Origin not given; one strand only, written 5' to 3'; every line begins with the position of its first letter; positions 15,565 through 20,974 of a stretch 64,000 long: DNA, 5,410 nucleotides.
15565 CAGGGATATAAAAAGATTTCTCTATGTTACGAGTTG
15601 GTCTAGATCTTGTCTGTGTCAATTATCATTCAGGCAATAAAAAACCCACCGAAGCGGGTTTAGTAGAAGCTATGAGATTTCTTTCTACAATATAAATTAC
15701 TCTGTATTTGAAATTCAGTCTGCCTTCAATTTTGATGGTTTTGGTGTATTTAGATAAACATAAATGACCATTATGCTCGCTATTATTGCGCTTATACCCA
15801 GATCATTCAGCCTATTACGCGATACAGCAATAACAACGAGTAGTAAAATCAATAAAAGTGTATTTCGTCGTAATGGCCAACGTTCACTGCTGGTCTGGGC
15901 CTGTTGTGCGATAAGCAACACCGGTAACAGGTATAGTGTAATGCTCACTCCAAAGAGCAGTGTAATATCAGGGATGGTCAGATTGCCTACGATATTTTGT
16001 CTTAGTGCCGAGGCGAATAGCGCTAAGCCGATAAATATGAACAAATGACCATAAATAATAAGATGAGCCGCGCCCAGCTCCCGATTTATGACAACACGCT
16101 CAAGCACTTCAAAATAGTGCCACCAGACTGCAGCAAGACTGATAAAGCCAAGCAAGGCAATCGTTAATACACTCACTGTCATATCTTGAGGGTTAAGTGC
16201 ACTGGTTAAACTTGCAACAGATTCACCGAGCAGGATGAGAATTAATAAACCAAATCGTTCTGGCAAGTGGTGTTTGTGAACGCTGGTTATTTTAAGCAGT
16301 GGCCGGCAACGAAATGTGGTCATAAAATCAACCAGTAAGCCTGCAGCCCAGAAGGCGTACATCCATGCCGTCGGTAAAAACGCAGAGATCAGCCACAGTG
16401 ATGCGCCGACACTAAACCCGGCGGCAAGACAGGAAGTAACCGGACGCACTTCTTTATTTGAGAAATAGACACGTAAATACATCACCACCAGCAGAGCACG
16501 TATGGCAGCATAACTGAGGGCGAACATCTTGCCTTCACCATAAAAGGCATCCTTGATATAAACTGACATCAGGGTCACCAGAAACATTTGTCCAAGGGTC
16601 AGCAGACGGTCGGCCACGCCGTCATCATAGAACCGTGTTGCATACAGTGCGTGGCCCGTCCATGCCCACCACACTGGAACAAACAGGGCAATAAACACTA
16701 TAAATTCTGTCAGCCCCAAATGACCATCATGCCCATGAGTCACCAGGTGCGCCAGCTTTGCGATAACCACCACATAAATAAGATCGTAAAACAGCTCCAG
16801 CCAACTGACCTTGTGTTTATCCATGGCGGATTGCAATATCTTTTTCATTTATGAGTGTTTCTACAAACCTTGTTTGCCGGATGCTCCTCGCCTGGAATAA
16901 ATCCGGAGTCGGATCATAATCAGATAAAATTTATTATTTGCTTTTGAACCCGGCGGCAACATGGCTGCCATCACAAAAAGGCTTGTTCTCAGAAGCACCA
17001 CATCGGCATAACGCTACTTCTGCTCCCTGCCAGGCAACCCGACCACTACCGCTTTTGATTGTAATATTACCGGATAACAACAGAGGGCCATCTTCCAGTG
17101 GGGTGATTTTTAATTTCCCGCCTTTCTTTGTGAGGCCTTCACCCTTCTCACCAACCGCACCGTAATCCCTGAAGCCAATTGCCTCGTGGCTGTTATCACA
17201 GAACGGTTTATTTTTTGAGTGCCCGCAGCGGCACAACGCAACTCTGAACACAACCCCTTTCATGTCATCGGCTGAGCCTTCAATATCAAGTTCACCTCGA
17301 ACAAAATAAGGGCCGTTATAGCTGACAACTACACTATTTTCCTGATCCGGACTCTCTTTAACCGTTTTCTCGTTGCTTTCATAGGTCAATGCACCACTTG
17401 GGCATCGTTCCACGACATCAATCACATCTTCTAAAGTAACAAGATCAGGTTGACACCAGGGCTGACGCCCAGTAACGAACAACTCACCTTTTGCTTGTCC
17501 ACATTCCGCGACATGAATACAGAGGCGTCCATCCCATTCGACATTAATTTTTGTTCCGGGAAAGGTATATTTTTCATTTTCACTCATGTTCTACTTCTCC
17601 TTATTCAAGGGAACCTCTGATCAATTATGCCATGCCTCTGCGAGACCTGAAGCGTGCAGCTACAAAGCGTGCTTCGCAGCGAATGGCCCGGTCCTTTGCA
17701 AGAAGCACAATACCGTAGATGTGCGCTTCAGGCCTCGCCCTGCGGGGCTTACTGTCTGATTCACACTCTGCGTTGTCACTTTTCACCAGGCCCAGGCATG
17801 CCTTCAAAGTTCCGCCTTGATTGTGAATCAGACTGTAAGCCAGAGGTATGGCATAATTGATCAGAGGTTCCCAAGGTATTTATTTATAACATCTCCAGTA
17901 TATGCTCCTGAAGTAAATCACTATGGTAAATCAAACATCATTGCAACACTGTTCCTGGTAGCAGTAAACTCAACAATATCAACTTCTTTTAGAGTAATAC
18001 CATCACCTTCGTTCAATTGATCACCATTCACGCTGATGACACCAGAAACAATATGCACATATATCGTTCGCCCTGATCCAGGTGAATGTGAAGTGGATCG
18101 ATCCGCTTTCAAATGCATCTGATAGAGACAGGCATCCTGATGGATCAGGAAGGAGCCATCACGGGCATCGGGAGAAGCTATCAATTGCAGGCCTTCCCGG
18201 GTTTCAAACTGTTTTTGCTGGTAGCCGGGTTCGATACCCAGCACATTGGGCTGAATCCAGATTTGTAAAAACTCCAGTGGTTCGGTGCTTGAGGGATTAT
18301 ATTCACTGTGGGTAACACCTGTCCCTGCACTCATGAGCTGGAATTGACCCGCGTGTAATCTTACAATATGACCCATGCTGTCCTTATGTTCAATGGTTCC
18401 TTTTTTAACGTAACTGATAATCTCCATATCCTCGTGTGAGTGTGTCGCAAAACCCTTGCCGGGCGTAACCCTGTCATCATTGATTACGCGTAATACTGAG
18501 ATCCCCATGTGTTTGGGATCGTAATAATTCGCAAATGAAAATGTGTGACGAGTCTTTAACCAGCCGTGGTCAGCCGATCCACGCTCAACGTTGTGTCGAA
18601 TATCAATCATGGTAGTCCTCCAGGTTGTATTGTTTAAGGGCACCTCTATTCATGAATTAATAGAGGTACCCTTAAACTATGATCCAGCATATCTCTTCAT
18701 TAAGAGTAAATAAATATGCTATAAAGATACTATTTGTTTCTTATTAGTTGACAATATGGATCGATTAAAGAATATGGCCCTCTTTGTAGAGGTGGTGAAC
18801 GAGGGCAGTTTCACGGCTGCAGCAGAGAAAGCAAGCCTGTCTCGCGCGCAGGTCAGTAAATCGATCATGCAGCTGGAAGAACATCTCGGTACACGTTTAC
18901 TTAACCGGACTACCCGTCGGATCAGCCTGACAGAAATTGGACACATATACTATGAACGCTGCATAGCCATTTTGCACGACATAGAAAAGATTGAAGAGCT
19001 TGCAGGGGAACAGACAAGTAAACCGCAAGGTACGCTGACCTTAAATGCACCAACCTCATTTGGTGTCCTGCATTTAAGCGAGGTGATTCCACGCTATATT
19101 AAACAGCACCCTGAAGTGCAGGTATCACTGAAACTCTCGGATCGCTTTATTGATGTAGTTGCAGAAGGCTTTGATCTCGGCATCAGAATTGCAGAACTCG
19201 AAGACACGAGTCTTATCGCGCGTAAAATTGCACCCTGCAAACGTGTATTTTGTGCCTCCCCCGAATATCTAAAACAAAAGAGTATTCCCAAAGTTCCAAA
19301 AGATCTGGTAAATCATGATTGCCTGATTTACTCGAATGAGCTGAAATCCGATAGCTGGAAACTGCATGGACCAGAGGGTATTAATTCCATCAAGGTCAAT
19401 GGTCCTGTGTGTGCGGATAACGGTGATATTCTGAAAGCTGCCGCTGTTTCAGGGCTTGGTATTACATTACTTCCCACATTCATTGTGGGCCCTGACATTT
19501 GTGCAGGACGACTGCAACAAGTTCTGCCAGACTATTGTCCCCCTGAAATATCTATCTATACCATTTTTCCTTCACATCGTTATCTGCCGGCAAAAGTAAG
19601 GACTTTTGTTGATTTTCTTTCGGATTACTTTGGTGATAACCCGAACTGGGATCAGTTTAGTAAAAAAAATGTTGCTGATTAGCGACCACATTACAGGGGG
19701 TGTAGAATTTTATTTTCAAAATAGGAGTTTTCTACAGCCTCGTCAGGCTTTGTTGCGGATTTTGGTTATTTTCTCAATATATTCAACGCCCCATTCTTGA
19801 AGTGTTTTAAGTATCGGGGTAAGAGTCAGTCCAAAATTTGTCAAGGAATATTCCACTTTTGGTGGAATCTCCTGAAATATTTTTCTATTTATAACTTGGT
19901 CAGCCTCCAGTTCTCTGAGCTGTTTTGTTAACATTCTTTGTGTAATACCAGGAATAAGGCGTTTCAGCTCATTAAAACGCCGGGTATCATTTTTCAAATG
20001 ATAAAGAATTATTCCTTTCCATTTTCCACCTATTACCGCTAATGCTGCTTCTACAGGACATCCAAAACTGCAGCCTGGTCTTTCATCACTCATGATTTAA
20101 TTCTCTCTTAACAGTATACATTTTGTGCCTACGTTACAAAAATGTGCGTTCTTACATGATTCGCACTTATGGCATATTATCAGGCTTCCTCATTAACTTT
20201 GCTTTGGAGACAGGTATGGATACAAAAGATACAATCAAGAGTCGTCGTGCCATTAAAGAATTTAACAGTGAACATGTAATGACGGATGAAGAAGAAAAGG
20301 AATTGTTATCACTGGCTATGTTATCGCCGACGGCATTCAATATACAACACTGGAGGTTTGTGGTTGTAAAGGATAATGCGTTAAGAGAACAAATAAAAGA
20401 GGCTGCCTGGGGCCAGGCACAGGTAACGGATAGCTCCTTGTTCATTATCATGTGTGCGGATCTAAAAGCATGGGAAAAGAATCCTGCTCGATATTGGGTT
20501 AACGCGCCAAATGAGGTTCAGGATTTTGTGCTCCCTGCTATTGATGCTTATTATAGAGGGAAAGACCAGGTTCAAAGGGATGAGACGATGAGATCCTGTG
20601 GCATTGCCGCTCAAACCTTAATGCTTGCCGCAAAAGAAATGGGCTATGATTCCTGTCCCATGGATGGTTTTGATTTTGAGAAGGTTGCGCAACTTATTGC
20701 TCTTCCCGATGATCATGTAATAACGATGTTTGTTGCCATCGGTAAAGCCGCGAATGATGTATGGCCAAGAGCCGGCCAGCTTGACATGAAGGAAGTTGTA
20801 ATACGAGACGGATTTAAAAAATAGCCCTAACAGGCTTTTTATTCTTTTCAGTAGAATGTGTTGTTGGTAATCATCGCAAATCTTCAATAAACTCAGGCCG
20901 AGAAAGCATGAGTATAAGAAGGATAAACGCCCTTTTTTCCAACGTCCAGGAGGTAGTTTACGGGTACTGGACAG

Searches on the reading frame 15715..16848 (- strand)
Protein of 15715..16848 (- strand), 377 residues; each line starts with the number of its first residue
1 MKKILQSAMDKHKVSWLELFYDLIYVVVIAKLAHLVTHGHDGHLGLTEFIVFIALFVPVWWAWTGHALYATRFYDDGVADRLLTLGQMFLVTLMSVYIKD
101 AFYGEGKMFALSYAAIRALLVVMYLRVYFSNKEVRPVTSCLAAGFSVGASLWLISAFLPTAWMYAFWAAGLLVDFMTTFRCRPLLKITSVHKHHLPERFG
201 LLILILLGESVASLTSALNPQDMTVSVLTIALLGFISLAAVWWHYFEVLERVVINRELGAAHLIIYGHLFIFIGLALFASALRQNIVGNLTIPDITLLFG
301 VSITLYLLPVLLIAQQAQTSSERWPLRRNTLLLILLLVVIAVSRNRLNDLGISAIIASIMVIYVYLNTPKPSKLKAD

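Call 62: search_protein_families(library=pfam, proteins=[window:15715-16848:-], max_evalue=0.00001)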
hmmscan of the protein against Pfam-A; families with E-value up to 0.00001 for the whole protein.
window:15715-16848:- (377 aa): 1 family
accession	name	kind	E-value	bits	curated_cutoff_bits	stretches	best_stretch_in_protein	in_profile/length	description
PF06772.16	LtrA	-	1.2e-73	248.8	31.9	1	13-363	1-354/356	Bacterial low temperature requirement A protein (LtrA)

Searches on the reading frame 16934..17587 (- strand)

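Call 62: search_protein_families(library=pfam, proteins=[window:16934-17587:-], max_evalue=0.00001)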
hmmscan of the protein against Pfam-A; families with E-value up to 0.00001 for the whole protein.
window:16934-17587:- (217 aa): 2 families
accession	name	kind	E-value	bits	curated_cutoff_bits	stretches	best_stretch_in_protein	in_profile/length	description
PF09360.15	zf-CDGSH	-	1.9e-34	118.1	29.5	2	166-209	1-47/48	Iron-binding zinc finger CDGSH type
PF06902.16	Fer4_19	-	5.8e-18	65.1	24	1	11-70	3-62/64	Divergent 4Fe-4S mono-cluster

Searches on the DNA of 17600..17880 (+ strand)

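Call 31: search_dna_similar(query=window:17600-17880:+, collection=plasmids, mode=distant, max_evalue=1, max_rows=15)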
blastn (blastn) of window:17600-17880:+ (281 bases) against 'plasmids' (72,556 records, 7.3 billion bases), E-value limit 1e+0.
Records with a match: 1; places in all: 2; records where one place covers at least 80% of the query: 0.
Best place of each record, by identity: 90-95% 1.
By first word of the organism name: Methylobacter 1.
By predicted mobility (MOB-suite, as given by PLSDB): non-mobilizable 1.
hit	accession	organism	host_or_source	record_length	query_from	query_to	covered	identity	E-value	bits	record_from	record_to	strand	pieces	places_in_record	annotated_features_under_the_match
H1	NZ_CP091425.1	Methylobacter sp. YRD-M1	isolate,wetland soil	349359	55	87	12%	90.9%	2e-1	44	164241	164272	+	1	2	IS3 family transposase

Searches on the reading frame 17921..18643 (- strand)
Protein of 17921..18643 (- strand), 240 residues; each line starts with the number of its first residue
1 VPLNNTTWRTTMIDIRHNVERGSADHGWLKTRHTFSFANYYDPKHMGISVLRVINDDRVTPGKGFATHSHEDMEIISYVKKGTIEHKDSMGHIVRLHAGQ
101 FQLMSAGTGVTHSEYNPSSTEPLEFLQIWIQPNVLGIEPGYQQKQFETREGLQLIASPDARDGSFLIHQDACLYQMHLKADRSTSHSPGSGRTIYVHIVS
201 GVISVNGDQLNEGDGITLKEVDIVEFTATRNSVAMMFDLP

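Call 62: search_protein_families(library=pfam, proteins=[window:17921-18643:-], max_evalue=0.00001)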
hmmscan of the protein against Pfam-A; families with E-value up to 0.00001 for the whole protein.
window:17921-18643:- (240 aa): 3 families
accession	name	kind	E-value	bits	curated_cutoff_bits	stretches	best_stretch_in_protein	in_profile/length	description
PF02678.22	Pirin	-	1e-32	112.8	26.1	1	21-130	6-108/108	Pirin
PF17954.7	Pirin_C_2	-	5.5e-25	87.8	22.9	1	154-239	1-86/86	Quercetinase C-terminal cupin domain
PF07883.17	Cupin_2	-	7.6e-08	32.4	27.2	1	59-128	5-69/70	Cupin domain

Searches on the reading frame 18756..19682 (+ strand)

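Call 62: search_protein_families(library=pfam, proteins=[window:18756-19682:+], max_evalue=0.00001)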
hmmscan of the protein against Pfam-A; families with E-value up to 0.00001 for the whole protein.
window:18756-19682:+ (308 aa): 2 families
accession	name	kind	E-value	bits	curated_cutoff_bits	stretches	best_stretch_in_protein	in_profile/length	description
PF03466.25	LysR_substrate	-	1.5e-39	136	28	1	89-291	3-207/209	LysR substrate binding domain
PF00126.33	HTH_1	-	1.8e-20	73.1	26.6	1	4-62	1-59/60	Bacterial regulatory helix-turn-helix protein, lysR family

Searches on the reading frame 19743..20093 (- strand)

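Call 62: search_protein_families(library=pfam, proteins=[window:19743-20093:-], max_evalue=0.00001)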
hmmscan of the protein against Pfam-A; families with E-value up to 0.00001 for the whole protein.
window:19743-20093:- (116 aa): 1 family
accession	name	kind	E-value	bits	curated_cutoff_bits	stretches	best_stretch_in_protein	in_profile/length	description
PF01638.23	HxlR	-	6.2e-37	125.8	20.8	1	20-108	1-89/91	HxlR-like helix-turn-helix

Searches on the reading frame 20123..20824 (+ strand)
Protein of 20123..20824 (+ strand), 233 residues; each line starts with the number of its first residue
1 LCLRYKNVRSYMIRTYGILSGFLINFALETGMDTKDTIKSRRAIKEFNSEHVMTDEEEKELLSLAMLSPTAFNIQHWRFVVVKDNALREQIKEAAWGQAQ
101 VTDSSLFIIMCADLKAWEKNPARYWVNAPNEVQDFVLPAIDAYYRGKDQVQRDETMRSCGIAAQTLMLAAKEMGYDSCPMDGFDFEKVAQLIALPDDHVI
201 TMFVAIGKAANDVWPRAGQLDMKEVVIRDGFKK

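Call 62: search_protein_families(library=pfam, proteins=[window:20123-20824:+], max_evalue=0.00001)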
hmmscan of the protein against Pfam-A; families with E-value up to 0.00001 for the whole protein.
window:20123-20824:+ (233 aa): 2 families
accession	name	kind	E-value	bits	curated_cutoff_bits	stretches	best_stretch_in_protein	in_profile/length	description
PF00881.29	Nitroreductase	-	3.8e-37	128.5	23.5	1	38-208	1-167/167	Nitroreductase family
PF14512.11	TM1586_NiRdase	-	1.2e-11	45.1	27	1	38-88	139-190/215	Putative TM nitroreductase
